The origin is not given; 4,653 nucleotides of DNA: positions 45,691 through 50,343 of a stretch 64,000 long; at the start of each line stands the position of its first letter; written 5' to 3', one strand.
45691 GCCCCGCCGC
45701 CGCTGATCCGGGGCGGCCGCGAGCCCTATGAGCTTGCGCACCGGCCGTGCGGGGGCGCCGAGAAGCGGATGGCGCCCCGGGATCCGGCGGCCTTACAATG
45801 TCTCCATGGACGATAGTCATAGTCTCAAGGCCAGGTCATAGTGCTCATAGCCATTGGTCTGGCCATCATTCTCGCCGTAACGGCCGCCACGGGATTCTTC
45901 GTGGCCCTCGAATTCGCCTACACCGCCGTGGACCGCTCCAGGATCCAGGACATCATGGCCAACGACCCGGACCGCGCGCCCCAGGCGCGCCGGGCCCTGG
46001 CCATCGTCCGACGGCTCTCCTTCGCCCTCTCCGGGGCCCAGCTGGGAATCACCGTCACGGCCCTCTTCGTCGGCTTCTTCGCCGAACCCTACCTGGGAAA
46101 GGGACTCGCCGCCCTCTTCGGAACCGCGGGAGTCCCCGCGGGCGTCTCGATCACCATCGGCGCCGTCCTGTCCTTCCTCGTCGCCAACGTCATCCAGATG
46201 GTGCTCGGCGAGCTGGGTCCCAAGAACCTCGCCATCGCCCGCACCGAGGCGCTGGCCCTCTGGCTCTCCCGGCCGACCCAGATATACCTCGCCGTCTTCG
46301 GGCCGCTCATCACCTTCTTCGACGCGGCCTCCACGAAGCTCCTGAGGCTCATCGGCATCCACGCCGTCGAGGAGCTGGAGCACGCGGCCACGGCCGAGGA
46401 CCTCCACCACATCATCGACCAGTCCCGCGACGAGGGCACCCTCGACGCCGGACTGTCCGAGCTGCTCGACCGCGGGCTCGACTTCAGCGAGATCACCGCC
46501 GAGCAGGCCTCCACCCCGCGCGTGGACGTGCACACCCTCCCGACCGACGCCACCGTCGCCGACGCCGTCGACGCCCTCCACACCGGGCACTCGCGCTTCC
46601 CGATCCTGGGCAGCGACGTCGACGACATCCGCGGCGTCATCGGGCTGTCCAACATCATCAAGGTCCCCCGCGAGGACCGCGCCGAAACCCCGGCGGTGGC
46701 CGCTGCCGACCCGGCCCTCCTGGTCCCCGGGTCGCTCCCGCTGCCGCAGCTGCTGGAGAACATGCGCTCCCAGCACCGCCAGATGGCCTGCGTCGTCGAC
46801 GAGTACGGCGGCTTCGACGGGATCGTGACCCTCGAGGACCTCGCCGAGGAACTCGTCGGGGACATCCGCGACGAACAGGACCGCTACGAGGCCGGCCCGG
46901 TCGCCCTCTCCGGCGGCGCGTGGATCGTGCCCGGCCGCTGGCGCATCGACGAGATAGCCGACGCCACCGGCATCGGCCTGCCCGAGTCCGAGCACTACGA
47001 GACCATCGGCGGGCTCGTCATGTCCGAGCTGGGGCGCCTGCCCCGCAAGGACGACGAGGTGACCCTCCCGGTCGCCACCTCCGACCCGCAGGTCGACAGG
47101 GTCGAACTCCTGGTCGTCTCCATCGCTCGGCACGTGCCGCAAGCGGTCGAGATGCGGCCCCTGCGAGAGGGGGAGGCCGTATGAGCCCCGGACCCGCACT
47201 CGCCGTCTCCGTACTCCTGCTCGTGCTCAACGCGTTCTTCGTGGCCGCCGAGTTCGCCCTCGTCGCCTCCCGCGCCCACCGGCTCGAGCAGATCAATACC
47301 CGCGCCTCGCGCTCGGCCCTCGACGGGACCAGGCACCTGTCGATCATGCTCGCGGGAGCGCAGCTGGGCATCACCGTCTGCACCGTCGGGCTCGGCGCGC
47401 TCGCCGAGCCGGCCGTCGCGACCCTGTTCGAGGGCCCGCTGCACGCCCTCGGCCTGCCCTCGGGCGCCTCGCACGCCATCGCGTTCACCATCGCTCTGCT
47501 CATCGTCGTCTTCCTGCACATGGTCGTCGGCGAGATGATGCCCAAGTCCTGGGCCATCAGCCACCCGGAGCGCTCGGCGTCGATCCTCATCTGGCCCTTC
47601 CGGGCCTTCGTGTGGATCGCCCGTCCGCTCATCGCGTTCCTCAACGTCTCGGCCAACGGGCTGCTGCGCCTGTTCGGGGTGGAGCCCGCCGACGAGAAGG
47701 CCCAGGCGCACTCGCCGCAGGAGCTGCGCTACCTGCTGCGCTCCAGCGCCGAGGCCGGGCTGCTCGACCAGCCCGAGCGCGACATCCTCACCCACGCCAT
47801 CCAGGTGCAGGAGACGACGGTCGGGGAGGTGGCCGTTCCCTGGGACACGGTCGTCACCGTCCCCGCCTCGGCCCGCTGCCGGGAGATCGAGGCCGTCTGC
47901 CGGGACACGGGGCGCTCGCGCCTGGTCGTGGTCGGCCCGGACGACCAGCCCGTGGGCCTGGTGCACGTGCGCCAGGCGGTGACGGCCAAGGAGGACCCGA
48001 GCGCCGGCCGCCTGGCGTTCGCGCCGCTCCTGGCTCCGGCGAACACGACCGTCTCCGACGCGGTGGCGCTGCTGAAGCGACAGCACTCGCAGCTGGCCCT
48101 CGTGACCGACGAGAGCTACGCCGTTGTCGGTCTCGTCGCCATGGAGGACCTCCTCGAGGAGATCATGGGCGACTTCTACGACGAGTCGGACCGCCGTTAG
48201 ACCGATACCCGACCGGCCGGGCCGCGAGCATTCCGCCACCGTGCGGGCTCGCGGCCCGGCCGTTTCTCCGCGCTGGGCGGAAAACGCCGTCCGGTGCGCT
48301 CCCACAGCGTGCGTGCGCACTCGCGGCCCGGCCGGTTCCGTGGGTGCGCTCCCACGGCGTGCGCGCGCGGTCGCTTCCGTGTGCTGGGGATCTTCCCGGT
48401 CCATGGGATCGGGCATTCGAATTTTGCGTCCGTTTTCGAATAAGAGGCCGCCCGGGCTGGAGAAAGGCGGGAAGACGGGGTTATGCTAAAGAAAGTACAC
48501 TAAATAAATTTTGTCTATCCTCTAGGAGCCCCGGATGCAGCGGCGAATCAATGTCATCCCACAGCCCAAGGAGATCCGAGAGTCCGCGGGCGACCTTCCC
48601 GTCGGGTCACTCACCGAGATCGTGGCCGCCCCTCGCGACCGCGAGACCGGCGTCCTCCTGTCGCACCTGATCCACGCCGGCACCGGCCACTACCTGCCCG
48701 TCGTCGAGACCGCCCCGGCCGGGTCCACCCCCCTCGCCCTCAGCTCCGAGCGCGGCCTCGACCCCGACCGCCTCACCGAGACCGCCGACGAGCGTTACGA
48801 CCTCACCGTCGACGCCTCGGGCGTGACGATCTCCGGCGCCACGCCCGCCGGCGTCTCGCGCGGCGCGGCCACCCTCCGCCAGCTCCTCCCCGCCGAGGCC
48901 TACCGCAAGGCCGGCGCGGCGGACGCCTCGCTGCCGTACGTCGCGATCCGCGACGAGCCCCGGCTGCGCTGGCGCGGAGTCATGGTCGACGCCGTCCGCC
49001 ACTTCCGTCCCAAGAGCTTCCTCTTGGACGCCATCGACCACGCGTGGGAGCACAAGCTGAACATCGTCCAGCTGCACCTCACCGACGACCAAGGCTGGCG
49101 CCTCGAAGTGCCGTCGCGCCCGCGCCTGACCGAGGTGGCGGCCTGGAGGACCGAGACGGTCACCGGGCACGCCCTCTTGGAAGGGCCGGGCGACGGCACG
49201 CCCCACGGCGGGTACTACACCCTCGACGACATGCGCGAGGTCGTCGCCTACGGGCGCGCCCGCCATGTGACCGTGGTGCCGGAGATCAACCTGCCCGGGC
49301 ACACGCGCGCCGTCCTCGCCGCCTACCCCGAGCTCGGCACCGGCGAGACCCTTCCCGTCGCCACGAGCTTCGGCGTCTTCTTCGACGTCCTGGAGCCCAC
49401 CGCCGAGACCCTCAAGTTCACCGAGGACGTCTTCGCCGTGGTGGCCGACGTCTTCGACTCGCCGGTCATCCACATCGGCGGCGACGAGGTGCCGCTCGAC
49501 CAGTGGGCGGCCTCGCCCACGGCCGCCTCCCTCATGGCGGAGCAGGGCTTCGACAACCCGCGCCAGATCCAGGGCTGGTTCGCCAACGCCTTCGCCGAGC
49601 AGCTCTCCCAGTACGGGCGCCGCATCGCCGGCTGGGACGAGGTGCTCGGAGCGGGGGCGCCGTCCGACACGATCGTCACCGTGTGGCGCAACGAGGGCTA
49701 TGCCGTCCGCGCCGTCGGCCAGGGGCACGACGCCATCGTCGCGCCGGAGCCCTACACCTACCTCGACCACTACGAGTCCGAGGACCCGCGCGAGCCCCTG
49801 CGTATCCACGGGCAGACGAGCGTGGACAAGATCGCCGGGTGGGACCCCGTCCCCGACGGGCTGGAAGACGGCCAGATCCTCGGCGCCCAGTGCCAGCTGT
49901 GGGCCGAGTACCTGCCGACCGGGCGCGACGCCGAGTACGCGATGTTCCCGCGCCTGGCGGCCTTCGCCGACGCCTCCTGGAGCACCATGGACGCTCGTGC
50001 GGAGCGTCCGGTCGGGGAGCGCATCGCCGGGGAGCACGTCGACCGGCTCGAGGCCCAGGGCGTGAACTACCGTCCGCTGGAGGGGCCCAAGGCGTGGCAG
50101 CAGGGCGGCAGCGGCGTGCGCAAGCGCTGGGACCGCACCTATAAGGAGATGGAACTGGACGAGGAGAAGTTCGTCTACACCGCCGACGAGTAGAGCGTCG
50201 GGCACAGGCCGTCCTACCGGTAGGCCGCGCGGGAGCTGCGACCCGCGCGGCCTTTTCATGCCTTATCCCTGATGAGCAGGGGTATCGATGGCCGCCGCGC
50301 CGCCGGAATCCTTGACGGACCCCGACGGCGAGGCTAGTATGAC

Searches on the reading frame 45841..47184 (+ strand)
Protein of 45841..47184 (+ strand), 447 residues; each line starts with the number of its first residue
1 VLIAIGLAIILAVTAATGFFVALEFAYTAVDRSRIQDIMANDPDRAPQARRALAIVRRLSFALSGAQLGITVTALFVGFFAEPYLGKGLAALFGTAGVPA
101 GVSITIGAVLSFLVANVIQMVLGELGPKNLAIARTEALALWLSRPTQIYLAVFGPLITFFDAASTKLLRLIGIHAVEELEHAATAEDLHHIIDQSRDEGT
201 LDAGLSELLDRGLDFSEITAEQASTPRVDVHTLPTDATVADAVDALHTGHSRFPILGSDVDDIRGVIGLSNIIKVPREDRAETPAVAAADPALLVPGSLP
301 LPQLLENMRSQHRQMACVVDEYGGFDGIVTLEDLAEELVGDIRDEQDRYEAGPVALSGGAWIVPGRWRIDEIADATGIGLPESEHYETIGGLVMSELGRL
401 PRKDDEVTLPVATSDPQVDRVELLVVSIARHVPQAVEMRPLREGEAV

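Call 33: search_protein_families(library=pfam, proteins=[window:45841-47184:+], max_evalue=0.001)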
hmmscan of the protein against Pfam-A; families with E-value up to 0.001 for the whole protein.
window:45841-47184:+ (447 aa): 3 families
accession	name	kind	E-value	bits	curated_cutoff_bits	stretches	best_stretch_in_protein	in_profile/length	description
PF01595.25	CNNM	-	8.5e-34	117.2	28.4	1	9-202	2-178/181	Cyclin M transmembrane N-terminal domain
PF03471.22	CorC_HlyC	-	2.9e-16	59.7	27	1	356-440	3-79/81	Transporter associated domain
PF00571.33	CBS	-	4.4e-14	53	24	2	291-339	8-56/57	CBS domain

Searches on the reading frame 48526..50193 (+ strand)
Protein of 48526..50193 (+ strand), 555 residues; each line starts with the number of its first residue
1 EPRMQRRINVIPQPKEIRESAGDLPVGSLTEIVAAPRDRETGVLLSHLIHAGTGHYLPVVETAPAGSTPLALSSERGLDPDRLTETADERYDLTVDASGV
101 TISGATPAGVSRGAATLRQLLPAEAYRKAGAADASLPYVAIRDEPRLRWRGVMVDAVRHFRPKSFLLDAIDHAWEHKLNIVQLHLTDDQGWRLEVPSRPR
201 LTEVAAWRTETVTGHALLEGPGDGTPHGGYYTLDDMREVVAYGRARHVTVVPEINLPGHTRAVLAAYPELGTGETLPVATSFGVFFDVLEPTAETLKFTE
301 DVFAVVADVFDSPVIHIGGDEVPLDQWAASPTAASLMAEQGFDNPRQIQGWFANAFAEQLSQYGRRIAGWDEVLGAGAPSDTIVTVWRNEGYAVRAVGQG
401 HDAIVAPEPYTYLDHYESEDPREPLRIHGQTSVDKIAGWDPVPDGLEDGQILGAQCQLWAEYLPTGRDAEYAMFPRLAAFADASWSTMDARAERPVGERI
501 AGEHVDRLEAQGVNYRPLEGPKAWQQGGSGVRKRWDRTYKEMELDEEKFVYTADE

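Call 33: search_protein_families(library=pfam, proteins=[window:48526-50193:+], max_evalue=0.001)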
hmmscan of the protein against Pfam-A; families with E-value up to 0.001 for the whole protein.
window:48526-50193:+ (555 aa): 3 families
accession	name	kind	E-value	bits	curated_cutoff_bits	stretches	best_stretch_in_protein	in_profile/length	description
PF00728.28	Glyco_hydro_20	-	1.1e-91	308.3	22.3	1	148-487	2-347/348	Glycosyl hydrolase family 20, catalytic domain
PF02838.20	Glyco_hydro_20b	-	3.6e-20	73.4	26.1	1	8-143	2-123/124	Glycosyl hydrolase family 20, domain 2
PF14845.11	Glycohydro_20b2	-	9.6e-05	23.6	27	1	82-120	91-130/130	beta-acetyl hexosaminidase like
